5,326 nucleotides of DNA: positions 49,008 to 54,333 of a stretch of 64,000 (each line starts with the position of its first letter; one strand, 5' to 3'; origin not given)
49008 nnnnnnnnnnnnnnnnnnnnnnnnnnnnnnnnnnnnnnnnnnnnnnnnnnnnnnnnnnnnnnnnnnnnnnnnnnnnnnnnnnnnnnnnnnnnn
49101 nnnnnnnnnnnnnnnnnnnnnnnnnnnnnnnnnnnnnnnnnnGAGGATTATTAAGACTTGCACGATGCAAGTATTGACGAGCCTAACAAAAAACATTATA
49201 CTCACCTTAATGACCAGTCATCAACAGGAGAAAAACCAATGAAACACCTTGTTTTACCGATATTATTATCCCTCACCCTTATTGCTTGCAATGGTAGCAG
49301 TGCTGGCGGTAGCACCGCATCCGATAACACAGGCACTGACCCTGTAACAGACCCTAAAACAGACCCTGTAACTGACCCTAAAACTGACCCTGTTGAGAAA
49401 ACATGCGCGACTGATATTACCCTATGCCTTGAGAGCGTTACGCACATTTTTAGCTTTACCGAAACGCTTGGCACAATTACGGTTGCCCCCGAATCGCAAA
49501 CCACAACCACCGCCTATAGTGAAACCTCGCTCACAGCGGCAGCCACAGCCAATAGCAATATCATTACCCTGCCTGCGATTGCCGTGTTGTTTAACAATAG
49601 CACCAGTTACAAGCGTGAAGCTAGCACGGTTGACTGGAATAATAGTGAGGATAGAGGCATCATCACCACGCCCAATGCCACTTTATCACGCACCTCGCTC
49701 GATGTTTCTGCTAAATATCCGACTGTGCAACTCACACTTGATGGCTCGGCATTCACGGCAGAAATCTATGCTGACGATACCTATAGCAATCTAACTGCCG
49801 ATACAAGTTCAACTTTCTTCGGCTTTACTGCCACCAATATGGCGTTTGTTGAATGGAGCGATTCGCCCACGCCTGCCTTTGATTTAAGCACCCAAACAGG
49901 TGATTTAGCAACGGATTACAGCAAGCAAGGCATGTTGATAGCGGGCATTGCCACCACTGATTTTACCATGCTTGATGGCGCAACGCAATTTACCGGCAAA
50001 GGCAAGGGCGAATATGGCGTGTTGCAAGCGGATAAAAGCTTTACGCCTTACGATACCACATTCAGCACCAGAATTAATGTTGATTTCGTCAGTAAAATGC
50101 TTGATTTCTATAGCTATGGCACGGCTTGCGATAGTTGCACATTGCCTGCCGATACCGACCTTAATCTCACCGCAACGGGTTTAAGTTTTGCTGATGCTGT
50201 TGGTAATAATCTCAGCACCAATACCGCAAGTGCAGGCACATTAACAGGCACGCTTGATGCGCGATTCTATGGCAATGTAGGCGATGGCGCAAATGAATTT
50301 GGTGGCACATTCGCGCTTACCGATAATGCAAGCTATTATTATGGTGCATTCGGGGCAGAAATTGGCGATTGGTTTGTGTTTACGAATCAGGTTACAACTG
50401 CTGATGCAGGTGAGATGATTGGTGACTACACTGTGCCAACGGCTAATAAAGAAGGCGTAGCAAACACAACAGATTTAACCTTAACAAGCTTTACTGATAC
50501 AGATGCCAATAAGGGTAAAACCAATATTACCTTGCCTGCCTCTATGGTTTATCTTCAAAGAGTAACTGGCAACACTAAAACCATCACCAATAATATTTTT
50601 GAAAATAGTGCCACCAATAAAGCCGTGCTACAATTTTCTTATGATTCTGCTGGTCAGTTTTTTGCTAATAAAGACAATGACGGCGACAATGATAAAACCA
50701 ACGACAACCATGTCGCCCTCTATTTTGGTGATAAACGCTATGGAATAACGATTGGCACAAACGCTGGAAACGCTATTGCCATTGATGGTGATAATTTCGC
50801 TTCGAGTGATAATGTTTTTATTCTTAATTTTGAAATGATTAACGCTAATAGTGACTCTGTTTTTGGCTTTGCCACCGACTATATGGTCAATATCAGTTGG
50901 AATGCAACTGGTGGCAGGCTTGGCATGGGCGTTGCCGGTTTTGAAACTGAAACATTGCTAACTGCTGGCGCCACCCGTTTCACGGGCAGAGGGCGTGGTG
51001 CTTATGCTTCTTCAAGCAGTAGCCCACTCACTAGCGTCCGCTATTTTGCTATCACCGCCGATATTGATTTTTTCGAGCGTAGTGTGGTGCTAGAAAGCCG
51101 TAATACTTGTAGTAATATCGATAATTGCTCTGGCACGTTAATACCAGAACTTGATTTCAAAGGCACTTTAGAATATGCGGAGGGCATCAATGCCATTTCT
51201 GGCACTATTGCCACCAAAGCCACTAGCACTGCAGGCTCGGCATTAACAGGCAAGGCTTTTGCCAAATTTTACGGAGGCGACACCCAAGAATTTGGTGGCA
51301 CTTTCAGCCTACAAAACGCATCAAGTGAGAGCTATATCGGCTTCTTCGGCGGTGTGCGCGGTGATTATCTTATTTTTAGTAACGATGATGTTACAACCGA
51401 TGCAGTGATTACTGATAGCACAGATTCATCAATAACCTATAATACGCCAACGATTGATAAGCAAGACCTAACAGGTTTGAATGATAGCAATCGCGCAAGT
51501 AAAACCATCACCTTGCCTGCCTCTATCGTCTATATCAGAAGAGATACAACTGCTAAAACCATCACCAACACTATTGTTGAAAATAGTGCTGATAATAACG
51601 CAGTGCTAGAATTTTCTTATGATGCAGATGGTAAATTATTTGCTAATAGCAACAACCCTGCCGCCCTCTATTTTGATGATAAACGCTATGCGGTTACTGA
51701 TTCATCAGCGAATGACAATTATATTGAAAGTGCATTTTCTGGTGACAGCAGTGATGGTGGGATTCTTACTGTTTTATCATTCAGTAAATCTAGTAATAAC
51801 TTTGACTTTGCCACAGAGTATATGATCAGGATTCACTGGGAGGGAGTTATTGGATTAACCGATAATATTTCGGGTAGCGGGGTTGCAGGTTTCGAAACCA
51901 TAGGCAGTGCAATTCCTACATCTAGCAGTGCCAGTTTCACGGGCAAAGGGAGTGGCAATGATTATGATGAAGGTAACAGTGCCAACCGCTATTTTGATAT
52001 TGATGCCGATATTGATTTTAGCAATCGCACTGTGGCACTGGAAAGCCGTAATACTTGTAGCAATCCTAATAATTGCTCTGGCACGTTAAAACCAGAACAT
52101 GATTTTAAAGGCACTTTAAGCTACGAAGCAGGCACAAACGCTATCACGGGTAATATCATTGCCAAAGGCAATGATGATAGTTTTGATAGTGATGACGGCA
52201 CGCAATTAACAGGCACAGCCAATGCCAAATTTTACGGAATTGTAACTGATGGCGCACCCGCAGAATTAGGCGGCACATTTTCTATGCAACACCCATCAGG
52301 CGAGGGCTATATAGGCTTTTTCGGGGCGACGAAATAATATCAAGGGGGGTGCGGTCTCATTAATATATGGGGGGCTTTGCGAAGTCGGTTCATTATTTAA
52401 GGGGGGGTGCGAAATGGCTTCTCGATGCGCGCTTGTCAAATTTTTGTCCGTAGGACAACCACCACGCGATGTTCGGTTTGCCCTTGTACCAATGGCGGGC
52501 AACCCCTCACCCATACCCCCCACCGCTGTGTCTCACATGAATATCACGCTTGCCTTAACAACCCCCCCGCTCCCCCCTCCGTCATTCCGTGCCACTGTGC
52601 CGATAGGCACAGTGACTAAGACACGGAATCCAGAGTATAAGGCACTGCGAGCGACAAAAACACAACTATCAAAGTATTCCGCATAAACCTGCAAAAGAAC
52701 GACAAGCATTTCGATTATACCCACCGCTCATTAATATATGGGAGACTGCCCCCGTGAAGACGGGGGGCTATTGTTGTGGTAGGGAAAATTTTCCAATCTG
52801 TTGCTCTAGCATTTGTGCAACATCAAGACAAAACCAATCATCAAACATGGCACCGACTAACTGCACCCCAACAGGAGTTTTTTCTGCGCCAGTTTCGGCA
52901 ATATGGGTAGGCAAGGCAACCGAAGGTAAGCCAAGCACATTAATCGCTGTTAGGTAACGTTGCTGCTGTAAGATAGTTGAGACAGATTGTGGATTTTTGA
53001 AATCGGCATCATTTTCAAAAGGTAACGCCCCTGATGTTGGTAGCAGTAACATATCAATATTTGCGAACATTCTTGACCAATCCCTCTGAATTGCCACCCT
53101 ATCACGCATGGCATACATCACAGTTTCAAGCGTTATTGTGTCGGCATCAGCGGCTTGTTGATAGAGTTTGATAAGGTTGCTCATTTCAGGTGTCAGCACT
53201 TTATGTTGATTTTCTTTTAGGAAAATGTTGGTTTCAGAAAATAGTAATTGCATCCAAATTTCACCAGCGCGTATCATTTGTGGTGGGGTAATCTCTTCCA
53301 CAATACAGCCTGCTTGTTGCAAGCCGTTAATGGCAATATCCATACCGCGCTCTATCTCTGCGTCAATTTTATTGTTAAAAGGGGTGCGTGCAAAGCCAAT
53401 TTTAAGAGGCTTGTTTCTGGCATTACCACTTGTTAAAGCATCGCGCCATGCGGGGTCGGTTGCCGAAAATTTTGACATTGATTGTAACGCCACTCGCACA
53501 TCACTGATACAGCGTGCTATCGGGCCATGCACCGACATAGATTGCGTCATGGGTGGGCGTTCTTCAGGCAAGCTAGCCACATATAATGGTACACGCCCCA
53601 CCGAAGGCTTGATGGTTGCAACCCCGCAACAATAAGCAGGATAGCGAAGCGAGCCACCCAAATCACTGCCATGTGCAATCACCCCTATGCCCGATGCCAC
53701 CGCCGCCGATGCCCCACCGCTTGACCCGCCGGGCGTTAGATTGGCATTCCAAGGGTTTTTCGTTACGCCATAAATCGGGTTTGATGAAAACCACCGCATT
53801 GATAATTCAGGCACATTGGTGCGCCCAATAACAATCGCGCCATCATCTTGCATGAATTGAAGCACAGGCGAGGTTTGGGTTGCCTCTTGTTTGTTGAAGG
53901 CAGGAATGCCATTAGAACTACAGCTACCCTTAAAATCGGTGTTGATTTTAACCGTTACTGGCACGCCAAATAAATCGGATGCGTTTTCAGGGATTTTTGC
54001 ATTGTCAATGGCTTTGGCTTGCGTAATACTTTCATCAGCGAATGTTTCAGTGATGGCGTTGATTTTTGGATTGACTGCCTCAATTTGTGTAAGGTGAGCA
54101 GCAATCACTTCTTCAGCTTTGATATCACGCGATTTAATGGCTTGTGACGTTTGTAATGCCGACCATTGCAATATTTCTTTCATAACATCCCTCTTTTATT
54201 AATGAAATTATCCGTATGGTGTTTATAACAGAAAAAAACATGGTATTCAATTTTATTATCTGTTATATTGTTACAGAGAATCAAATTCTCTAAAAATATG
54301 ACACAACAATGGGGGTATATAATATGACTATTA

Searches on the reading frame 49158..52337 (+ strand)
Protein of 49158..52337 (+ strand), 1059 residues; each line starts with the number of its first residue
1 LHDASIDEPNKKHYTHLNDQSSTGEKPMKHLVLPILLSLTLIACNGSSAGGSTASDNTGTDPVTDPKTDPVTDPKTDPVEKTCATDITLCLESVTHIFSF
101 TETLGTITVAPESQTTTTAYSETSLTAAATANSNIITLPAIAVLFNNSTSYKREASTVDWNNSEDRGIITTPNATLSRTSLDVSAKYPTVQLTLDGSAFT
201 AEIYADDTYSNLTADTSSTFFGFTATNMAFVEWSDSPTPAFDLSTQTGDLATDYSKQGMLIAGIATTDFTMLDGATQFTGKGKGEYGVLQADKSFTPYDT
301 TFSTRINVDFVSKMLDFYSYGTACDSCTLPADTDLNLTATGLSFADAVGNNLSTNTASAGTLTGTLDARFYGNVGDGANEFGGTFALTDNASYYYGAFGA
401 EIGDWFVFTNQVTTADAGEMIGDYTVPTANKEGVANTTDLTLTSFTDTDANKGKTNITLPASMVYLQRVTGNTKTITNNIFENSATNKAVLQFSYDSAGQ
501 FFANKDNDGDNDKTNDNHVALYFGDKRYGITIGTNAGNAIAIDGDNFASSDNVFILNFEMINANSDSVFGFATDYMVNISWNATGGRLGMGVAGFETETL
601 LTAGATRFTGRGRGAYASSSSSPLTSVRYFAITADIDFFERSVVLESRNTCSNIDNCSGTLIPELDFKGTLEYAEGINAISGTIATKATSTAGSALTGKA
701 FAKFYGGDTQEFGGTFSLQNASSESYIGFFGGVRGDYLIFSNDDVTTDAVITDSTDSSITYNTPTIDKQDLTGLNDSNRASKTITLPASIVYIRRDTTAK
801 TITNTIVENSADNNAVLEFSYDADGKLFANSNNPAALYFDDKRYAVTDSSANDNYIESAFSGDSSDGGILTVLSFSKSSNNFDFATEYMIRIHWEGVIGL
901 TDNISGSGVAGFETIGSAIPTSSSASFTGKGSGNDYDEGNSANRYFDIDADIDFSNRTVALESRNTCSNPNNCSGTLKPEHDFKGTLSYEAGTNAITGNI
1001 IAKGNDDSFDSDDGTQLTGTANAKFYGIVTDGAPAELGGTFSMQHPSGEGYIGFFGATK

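Call 23: search_protein_families(library=pfam, proteins=[window:49158-52337:+], max_evalue=0.001)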
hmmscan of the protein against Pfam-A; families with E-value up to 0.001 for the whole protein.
window:49158-52337:+ (1059 aa): 1 family
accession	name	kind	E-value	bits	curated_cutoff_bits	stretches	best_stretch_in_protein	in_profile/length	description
PF01298.24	TbpB_B_D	-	7.2e-12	46.4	26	1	293-401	27-125/126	C-lobe and N-lobe beta barrels of Tf-binding protein B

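Call 68: search_protein_families(library=ncbifam, proteins=[window:49239-52334:+], max_evalue=0.01)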
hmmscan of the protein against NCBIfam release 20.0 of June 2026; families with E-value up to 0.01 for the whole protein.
window:49239-52334:+ (1032 aa): 0 families

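Call 85: predict_structure(alignment_id=A3)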
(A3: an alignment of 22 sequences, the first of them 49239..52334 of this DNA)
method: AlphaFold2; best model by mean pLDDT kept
length: 1032 residues; sequences in the alignment: 22
mean_pLDDT: 65.6   pTM: 0.39
mean pLDDT of the five models: 65.6, 64.0, 63.6, 63.6, 62.1
residues with pLDDT >= 90: 110; 70-90: 451; 50-70: 190; < 50: 281
segments of 3 or more residues with pLDDT < 50: 1-90, 377-414, 421-428, 442-491, 493-531, 535-538, 709-738, 783-786, 834-840
pLDDT, mean of each block of 10 residues (from residue 1): 37 35 29 32 30 30 27 39 41 64 68 81 63 52 68 62 67 61 76 82 81 51 68 84 64 89 74 87 79 81 78 70 68 77 75 88 86 61 29 26 28 50 46 64 32 26 36 33 33 44 39 29 35 51 75 63 76 74 86 62 87 84 75 80 80 82 66 85 86 80 75 27 26 41 72 82 84 74 60 83 77 73 72 48 77 82 87 78 86 86 90 83 94 94 78 91 86 84 74 91 70 88 91 90
secondary structure, 60 per line:
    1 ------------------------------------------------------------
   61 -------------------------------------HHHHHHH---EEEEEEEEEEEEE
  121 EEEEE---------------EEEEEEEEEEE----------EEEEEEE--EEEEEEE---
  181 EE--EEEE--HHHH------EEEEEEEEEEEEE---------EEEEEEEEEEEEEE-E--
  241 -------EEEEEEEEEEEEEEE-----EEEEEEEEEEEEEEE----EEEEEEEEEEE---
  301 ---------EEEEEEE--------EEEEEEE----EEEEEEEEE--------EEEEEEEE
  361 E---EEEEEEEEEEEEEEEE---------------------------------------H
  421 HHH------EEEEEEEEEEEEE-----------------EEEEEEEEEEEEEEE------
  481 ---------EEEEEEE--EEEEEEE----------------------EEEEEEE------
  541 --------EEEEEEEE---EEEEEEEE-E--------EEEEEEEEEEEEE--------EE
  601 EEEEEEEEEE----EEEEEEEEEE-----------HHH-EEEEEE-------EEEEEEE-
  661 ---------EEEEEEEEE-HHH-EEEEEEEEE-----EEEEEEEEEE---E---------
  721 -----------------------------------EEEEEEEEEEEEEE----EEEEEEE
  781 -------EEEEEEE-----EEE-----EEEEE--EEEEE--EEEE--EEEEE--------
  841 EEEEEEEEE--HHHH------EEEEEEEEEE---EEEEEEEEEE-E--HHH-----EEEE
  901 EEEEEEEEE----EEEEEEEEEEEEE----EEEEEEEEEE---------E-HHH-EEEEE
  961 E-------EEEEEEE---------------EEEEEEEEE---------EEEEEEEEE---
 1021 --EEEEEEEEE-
elements in order (helices of 4 or more, strands of 3 or more residues): H98-104 E108-125 E141-151 E162-168 E171-177 E185-188 H191-194 E201-213 E223-236 E248-262 E268-282 E287-297 E310-316 E325-331 E336-344 E353-361 E365-380 H420-423 E430-442 E460-474 E490-496 E499-505 E528-534 E549-556 E560-567 E578-590 E599-610 E615-624 E640-645 E653-659 E670-678 E684-692 E698-707 E756-769 E774-780 E788-794 E800-802 E808-812 E815-819 E822-825 E828-832 E841-849 H852-855 E862-871 E875-884 E897-909 E914-926 E931-940 E956-961 E969-975 E991-999 E1009-1017 E1023-1031

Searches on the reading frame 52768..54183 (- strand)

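Call 24: search_protein_families(library=pfam, proteins=[window:52768-54183:-], max_evalue=0.001)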
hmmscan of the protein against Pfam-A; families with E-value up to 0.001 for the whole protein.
window:52768-54183:- (471 aa): 1 family
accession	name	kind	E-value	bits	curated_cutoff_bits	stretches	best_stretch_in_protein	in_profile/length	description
PF01425.27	Amidase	-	3.9e-88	296.9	27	1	25-452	1-444/445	Amidase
